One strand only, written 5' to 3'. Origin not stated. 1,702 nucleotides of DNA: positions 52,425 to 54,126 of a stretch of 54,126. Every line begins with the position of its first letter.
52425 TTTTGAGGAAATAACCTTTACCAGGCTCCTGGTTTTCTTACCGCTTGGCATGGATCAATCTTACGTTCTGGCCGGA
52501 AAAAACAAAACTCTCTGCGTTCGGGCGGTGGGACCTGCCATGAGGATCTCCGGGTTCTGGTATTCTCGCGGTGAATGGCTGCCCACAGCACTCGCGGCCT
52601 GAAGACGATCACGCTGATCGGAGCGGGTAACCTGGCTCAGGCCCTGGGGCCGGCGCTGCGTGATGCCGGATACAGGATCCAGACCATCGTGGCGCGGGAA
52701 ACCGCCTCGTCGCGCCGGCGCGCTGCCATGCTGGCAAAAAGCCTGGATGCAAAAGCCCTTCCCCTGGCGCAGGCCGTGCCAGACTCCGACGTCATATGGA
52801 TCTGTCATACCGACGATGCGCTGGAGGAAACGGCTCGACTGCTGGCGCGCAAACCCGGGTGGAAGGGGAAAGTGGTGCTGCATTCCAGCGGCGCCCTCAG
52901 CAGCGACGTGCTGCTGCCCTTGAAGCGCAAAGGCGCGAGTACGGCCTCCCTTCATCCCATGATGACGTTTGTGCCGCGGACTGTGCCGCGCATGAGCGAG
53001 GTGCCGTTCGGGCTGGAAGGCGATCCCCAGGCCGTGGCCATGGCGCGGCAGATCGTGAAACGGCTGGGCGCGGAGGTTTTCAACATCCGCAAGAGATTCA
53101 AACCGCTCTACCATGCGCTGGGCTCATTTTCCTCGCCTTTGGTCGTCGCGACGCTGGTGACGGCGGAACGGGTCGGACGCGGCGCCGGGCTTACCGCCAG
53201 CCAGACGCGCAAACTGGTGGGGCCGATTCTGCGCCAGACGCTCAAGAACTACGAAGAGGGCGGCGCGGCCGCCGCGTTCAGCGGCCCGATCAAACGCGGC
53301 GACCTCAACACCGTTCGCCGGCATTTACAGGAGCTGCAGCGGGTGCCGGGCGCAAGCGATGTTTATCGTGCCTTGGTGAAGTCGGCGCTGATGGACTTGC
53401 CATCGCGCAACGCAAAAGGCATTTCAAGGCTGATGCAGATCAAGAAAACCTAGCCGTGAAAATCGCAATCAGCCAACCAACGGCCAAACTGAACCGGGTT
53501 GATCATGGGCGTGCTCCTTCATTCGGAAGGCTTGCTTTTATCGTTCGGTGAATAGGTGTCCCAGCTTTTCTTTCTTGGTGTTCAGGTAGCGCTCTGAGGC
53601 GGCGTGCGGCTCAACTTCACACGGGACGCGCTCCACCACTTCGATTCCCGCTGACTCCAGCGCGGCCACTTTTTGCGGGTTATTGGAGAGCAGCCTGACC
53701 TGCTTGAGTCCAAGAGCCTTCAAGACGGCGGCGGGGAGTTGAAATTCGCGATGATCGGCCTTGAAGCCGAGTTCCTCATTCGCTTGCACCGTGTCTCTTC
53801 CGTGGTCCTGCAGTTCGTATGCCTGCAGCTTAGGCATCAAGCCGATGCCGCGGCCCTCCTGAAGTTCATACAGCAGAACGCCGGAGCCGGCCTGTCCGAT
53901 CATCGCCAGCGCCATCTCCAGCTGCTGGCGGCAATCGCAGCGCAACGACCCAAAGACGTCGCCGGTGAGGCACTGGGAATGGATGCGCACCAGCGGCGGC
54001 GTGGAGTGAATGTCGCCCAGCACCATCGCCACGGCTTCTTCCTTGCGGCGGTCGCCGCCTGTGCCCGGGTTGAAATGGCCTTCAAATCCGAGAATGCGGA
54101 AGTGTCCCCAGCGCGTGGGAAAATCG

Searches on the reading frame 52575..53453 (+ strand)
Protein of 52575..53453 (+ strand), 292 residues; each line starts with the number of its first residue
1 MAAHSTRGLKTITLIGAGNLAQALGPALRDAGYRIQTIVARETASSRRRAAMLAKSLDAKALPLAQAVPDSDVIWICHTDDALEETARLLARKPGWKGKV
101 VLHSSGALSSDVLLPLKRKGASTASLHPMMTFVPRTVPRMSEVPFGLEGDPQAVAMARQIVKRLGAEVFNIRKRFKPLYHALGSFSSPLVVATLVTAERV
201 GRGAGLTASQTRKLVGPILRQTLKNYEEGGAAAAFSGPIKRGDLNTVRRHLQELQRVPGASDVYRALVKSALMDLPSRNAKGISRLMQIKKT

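Call 67: search_protein_families(library=pfam, proteins=[window:52575-53453:+], max_evalue=0.00001)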
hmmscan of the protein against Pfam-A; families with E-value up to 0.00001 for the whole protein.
window:52575-53453:+ (292 aa): 3 families
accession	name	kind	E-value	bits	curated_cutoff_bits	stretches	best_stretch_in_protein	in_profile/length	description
PF10728.14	DUF2520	-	1.7e-29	102.5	25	1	143-270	1-124/125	Domain of unknown function (DUF2520)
PF10727.15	Rossmann-like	-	8.2e-12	45.5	23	1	12-128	17-131/131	Rossmann-like domain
PF03807.23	F420_oxidored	-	1.2e-07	32.7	21.6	1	11-102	1-89/94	NADP oxidoreductase coenzyme F420-dependent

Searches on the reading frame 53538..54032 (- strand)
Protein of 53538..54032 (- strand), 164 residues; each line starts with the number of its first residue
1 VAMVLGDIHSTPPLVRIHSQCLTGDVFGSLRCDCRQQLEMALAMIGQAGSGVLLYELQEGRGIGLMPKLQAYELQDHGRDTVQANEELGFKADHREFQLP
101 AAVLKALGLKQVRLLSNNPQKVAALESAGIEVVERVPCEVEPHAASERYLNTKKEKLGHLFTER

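Call 67: search_protein_families(library=pfam, proteins=[window:53538-54032:-], max_evalue=0.00001)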
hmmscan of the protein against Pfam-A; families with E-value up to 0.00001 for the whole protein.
window:53538-54032:- (164 aa): 1 family
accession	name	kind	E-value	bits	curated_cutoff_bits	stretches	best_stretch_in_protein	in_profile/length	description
PF00925.25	GTP_cyclohydro2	-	7.9e-56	188.6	23.3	1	1-137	30-165/165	GTP cyclohydrolase II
